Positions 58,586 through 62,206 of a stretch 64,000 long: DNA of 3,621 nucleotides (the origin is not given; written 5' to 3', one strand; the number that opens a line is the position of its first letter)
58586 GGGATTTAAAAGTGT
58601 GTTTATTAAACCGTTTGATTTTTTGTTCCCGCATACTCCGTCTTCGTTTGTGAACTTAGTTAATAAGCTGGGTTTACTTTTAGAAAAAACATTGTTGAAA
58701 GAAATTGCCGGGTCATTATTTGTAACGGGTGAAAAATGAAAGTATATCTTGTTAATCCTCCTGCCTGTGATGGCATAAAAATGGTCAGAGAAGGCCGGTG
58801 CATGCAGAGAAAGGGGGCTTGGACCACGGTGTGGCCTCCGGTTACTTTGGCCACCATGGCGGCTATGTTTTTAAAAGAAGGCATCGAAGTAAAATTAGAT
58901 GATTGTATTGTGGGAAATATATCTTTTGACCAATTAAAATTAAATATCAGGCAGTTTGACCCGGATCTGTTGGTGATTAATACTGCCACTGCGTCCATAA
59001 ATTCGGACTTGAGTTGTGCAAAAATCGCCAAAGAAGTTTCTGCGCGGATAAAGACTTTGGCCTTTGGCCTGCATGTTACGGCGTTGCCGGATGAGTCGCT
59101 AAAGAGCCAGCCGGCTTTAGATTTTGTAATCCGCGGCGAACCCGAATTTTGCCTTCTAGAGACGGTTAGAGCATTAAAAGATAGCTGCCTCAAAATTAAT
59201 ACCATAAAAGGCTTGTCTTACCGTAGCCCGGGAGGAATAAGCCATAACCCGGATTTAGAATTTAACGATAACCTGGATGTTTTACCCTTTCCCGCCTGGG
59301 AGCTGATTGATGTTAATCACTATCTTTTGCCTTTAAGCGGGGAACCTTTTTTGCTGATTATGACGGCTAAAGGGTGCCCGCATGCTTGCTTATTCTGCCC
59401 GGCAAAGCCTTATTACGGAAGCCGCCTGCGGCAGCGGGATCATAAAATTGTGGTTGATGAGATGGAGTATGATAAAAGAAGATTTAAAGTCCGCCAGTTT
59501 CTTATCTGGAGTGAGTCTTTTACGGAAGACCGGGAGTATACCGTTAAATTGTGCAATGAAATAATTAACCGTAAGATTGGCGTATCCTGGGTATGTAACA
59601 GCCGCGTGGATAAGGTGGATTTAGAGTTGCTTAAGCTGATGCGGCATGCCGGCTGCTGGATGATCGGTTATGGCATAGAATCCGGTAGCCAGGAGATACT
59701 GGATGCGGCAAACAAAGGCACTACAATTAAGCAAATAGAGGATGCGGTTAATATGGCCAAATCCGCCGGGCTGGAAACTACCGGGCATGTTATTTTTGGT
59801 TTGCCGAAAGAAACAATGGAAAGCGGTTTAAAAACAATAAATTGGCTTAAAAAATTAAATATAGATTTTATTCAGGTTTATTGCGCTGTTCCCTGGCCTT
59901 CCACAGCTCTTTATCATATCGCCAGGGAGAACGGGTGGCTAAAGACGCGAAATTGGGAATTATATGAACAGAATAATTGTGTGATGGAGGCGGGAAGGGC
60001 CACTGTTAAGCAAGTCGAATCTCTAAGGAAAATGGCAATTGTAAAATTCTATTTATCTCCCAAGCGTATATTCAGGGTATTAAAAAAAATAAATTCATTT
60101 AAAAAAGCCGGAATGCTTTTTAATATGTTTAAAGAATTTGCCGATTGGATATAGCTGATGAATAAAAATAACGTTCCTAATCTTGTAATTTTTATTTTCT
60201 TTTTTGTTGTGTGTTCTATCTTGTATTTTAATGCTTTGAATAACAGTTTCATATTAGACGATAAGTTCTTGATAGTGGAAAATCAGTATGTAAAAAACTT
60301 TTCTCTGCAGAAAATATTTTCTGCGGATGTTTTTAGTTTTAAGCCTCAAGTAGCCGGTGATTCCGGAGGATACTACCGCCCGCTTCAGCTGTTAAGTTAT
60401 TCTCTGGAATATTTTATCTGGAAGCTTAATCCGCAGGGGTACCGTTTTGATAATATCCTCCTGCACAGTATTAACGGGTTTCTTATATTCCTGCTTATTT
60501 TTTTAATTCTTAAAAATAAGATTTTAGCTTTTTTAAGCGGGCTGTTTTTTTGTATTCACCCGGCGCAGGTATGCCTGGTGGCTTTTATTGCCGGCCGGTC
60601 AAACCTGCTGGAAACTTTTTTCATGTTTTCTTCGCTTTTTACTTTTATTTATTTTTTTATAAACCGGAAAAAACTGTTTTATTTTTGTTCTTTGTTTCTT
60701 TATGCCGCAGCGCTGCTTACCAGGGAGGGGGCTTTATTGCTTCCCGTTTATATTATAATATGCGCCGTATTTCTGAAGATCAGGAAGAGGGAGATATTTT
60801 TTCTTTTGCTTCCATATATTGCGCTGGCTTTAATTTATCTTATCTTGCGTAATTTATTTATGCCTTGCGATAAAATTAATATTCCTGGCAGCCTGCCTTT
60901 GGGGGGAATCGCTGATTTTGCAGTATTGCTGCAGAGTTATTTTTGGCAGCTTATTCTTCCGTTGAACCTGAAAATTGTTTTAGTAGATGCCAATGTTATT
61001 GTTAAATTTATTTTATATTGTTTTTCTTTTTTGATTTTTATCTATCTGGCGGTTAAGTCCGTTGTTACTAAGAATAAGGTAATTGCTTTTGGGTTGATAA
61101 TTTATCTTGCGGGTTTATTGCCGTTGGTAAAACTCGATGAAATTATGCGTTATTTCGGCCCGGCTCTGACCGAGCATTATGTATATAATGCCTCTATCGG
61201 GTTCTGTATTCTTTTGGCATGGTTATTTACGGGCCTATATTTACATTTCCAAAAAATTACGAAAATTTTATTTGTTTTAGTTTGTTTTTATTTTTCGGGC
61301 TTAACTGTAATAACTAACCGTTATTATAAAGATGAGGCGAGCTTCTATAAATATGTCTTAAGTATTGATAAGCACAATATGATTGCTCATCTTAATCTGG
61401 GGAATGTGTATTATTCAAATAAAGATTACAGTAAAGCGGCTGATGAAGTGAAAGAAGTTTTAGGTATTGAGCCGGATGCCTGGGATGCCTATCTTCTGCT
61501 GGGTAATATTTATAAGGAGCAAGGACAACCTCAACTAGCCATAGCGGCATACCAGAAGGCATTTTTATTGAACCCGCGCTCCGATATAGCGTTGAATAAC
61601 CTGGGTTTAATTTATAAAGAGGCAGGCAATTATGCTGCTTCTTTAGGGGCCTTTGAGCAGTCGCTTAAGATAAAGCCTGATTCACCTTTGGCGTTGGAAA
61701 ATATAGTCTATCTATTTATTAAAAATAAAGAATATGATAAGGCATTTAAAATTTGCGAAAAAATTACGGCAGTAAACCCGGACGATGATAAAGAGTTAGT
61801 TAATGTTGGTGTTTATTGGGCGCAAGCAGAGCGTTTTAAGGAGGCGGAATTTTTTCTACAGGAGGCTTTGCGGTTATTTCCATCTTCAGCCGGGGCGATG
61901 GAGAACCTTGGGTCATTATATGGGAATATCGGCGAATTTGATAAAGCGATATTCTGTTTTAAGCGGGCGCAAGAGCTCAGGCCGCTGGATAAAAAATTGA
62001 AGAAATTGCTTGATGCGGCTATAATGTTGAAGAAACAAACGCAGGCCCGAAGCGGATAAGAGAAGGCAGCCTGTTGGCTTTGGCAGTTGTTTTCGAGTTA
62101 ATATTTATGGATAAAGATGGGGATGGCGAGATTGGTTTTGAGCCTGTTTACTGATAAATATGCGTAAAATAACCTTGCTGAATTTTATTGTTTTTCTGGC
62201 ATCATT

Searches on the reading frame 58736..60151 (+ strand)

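Call 103: search_protein_families(library=padloc, proteins=[window:58736-60151:+], max_evalue=0.00001)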
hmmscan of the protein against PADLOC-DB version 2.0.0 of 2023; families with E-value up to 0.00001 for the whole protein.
window:58736-60151:+ (472 aa): 1 family
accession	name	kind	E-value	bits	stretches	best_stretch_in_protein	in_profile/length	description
PDLC04689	PDC-M51A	-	6.2e-14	49.6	1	209-385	188-363/420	-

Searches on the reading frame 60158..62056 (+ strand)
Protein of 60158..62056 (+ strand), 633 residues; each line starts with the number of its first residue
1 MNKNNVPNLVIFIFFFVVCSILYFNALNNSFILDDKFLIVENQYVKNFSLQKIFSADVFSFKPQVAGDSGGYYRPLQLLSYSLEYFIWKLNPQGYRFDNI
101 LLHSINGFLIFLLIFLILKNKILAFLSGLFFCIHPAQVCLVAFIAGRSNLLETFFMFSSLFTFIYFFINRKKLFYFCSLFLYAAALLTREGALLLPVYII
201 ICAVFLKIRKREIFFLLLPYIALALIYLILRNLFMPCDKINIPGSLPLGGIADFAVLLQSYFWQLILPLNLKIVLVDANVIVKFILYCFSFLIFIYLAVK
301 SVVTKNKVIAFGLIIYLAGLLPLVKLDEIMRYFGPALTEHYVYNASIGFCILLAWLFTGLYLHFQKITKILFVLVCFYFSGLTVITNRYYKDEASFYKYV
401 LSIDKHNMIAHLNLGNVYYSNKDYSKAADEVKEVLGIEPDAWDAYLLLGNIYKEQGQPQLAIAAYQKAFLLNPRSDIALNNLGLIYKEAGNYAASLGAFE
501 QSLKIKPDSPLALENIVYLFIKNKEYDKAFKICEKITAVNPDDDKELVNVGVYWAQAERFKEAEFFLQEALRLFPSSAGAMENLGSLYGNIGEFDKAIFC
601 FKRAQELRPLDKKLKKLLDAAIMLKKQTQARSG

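Call 103: search_protein_families(library=padloc, proteins=[window:60158-62056:+], max_evalue=0.00001)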
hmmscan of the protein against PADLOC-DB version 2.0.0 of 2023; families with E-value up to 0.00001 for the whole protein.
window:60158-62056:+ (633 aa): 1 family
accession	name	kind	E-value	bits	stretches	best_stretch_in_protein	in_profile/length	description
PDLC01169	TPR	-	6.7e-07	26.9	0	389-469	88-176/252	TPR repeats containing protein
